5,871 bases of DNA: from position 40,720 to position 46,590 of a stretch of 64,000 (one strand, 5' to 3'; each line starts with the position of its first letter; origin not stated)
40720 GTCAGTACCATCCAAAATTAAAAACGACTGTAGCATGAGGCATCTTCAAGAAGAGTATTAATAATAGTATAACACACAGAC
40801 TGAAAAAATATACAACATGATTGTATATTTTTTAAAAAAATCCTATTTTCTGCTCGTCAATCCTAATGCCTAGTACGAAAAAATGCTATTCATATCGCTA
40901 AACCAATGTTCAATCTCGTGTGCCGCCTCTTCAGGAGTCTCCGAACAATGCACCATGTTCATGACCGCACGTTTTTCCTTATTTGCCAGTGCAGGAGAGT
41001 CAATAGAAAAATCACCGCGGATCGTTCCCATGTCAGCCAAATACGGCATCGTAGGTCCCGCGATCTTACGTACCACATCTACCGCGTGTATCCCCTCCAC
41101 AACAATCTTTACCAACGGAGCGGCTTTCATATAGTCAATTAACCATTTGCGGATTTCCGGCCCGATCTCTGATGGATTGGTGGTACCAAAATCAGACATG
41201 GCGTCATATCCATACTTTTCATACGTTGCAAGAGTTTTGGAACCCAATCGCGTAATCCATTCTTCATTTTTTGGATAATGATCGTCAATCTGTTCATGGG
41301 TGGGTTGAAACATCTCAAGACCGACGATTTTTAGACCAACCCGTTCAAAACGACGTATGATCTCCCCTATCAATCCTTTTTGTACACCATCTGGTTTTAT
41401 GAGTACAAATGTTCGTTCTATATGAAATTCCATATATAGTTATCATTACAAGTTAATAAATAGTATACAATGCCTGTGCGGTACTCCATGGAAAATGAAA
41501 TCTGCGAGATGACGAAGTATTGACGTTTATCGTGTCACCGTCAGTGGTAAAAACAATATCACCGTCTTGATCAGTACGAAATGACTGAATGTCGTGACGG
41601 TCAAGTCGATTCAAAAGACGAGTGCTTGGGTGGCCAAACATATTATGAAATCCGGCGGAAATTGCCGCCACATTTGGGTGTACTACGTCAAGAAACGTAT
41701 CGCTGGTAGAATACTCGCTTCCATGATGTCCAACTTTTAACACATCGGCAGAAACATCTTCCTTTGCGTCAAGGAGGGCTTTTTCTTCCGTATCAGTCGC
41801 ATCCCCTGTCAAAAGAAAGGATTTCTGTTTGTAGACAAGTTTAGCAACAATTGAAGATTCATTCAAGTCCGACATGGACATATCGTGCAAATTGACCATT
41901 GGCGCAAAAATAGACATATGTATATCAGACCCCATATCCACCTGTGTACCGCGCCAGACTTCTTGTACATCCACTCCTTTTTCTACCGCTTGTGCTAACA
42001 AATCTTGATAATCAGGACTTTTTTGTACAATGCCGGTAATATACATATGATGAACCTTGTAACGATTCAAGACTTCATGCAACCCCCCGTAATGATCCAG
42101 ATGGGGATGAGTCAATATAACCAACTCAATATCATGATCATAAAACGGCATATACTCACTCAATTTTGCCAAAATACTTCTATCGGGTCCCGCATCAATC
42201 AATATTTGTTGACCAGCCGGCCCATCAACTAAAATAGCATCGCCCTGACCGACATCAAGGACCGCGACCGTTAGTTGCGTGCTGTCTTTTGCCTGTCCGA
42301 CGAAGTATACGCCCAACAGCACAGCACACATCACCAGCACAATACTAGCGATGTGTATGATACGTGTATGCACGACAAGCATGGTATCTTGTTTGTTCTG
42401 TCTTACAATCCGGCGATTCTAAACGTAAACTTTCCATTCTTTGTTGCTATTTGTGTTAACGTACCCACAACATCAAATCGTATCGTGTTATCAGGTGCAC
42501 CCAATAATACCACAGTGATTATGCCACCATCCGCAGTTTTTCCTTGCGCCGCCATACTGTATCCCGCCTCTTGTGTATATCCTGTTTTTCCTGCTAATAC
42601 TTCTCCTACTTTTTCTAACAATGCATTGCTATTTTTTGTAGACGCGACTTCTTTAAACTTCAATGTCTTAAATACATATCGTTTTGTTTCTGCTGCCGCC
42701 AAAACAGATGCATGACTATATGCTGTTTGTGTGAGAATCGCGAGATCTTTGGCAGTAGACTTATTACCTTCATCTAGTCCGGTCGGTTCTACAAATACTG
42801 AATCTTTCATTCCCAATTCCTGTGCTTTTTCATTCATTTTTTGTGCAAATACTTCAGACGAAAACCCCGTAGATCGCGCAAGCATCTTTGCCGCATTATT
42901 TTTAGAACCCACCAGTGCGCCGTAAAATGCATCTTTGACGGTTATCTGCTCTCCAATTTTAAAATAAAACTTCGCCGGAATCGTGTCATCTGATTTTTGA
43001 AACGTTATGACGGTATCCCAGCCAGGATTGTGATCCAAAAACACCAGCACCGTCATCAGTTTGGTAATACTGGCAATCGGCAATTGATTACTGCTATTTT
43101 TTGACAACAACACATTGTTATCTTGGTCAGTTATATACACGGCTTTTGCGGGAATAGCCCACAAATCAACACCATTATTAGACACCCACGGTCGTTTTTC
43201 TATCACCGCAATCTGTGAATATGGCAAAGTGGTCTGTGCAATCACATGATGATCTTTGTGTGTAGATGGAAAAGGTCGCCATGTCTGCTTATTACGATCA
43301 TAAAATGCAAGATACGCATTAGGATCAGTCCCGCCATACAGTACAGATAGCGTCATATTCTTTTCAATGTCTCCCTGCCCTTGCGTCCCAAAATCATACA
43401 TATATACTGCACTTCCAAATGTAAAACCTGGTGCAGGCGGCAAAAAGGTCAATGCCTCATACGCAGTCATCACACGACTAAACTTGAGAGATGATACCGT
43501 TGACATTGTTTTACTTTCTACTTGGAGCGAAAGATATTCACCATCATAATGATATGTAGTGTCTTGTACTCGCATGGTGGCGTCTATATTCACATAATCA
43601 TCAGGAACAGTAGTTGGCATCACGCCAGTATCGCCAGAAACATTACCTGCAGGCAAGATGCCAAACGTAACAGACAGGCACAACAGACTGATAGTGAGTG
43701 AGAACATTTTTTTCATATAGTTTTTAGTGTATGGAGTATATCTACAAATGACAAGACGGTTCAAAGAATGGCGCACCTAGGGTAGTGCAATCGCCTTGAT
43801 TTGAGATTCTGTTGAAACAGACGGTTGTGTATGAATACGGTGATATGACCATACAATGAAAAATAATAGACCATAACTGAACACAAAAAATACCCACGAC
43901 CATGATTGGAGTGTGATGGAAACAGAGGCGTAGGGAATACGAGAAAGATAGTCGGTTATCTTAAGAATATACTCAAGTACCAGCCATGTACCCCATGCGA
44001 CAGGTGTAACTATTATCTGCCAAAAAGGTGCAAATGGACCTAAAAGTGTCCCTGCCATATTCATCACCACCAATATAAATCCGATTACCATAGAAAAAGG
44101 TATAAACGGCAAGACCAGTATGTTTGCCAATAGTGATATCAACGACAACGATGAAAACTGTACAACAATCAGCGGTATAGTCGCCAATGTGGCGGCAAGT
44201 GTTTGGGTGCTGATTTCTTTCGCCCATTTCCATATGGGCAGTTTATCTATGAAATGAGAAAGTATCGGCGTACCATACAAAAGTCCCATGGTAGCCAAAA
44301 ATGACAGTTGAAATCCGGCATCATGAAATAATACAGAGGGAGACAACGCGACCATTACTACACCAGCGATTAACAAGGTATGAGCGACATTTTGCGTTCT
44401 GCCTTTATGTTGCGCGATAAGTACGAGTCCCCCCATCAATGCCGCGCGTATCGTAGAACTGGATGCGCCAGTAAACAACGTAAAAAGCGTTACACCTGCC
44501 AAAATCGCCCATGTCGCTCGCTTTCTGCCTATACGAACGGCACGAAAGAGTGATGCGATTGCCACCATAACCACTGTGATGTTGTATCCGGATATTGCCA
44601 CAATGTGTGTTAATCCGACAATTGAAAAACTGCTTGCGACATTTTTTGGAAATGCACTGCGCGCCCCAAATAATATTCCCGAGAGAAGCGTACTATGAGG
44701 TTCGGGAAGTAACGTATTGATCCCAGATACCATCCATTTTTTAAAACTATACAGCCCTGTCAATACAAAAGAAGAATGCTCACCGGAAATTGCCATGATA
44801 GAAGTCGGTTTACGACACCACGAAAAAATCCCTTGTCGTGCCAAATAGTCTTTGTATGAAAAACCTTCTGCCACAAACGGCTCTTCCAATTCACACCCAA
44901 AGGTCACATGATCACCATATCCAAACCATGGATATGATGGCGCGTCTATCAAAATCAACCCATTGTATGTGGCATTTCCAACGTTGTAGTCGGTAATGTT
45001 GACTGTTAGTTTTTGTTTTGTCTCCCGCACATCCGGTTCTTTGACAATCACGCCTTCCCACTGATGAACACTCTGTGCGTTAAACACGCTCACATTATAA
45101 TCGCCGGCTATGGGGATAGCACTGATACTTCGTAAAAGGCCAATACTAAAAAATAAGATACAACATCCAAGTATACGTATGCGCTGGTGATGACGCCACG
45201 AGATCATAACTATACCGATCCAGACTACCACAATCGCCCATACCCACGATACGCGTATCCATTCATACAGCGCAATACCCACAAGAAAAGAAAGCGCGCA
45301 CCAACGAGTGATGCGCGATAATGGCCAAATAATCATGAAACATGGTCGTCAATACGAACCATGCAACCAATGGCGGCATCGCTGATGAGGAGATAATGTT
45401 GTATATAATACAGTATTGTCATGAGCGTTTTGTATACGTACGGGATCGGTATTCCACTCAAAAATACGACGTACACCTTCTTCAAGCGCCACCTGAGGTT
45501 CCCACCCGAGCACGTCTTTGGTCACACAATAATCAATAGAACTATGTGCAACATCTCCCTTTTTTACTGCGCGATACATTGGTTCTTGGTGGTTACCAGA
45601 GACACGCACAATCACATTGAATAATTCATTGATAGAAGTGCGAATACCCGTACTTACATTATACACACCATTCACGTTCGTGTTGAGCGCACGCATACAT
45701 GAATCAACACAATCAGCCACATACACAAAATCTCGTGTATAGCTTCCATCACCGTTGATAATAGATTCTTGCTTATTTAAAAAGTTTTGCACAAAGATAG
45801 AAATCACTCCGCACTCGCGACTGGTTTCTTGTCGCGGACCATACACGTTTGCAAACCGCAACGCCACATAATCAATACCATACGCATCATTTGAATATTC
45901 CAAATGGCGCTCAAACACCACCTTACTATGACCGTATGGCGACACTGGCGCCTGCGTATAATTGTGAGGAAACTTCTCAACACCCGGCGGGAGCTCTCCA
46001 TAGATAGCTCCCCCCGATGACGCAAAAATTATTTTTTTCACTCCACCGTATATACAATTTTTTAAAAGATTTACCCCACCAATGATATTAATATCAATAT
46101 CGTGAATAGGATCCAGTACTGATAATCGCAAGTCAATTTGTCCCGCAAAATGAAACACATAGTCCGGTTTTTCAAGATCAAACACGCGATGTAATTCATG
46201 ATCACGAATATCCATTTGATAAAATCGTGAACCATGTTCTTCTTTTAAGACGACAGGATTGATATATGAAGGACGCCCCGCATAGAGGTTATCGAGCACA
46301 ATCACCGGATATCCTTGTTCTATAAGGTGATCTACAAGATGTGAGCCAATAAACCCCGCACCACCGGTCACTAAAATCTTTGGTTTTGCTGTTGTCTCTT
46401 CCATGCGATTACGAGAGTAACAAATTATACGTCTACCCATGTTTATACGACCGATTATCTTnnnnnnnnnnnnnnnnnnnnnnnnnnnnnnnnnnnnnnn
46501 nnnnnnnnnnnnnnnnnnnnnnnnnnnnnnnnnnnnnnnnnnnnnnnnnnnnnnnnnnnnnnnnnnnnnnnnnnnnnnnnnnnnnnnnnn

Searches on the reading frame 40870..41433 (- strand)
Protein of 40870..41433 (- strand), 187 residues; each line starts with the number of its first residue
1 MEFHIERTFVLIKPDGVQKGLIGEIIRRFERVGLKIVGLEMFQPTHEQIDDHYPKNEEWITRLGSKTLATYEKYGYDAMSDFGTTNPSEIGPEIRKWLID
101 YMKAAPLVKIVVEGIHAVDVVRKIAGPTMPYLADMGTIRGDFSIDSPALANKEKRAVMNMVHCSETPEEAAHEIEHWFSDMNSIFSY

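Call 10: search_protein_families(library=pfam, proteins=[window:40870-41433:-], max_evalue=0.001)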
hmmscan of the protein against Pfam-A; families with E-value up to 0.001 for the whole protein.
window:40870-41433:- (187 aa): 1 family
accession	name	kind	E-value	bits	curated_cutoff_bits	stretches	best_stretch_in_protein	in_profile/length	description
PF00334.24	NDK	-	8.8e-36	123.2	27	2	98-180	60-132/135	Nucleoside diphosphate kinase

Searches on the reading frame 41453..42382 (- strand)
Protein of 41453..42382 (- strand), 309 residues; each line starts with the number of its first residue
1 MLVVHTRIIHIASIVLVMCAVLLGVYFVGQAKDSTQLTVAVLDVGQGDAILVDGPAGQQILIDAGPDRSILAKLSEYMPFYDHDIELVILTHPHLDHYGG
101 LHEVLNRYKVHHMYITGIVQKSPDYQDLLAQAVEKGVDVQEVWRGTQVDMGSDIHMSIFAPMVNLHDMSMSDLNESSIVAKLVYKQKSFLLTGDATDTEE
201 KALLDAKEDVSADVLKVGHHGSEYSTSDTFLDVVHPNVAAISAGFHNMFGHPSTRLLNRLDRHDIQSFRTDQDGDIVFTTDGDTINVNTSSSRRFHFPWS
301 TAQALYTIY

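Call 10: search_protein_families(library=pfam, proteins=[window:41453-42382:-], max_evalue=0.001)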
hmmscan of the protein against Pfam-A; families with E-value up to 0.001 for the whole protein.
window:41453-42382:- (309 aa): 3 families
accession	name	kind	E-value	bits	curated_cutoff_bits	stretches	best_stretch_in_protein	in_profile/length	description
PF00753.33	Lactamase_B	-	6.2e-17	62.6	22.7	1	43-244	2-195/196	Metallo-beta-lactamase superfamily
PF12706.13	Lactamase_B_2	-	3.1e-09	37.2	27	1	59-202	2-150/200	Beta-lactamase superfamily domain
PF16661.11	Lactamase_B_6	-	0.00042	20.2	27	0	58-111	7-62/193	Metallo-beta-lactamase superfamily domain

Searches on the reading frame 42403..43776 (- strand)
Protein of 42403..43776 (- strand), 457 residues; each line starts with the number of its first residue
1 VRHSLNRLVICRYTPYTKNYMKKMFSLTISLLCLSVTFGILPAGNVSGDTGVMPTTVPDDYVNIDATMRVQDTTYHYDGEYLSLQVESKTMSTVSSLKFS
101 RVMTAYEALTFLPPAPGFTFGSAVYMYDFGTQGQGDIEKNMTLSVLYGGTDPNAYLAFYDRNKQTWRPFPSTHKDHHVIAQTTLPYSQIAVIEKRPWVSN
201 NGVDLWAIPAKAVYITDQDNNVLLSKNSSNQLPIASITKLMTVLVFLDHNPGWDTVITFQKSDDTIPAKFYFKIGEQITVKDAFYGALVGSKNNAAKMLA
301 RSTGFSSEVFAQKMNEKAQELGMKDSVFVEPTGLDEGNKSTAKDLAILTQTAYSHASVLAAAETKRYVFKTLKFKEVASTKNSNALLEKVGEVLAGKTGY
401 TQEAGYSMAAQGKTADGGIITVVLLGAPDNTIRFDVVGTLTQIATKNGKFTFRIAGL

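Call 10: search_protein_families(library=pfam, proteins=[window:42403-43776:-], max_evalue=0.001)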
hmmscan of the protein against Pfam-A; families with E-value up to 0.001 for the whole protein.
window:42403-43776:- (457 aa): 2 families
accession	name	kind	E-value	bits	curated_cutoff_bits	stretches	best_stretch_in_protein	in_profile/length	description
PF00768.25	Peptidase_S11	-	7.1e-41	140.7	27.6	1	208-424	10-235/239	D-alanyl-D-alanine carboxypeptidase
PF13354.11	Beta-lactamase2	-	3.6e-12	46.5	22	1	213-415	2-195/214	Beta-lactamase enzyme family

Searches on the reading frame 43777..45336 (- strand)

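Call 10: search_protein_families(library=pfam, proteins=[window:43777-45336:-], max_evalue=0.001)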
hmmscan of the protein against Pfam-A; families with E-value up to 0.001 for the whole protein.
window:43777-45336:- (519 aa): 2 families
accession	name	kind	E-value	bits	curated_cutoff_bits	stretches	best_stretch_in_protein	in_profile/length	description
PF03772.21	Competence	-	6.5e-46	157.3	23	1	221-496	1-266/270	Competence protein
PF13567.11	DUF4131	-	3.2e-13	50.1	31.6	1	29-171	5-154/165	Domain of unknown function (DUF4131)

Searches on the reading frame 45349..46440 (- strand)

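Call 10: search_protein_families(library=pfam, proteins=[window:45349-46440:-], max_evalue=0.001)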
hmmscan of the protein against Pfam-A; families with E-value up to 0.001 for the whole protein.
window:45349-46440:- (363 aa): 8 families
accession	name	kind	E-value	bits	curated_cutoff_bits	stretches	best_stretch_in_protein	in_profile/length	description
PF01370.27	Epimerase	-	2e-58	198.1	20.9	1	22-262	1-239/240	NAD dependent epimerase/dehydratase family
PF16363.11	GDP_Man_Dehyd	-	5.1e-49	168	27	1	23-325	1-331/332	GDP-mannose 4,6 dehydratase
PF01073.25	3Beta_HSD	-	2.6e-20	73.1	22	1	23-246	1-223/280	3-beta hydroxysteroid dehydrogenase/isomerase family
PF02719.21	Polysacc_synt_2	-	5.1e-16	59.1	20.2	1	22-286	1-252/293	Polysaccharide biosynthesis protein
PF04321.23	RmlD_sub_bind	-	2e-09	37.4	27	1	21-205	2-157/287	RmlD substrate binding domain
PF07993.18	NAD_binding_4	-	3.5e-06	26.8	20.1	0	89-206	86-210/258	Male sterility protein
PF00106.31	adh_short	-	0.00066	19.6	26.6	0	22-82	3-62/195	short chain dehydrogenase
PF13460.12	NAD_binding_10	-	0.00074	19.9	27.2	0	26-200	1-147/184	NAD(P)H-binding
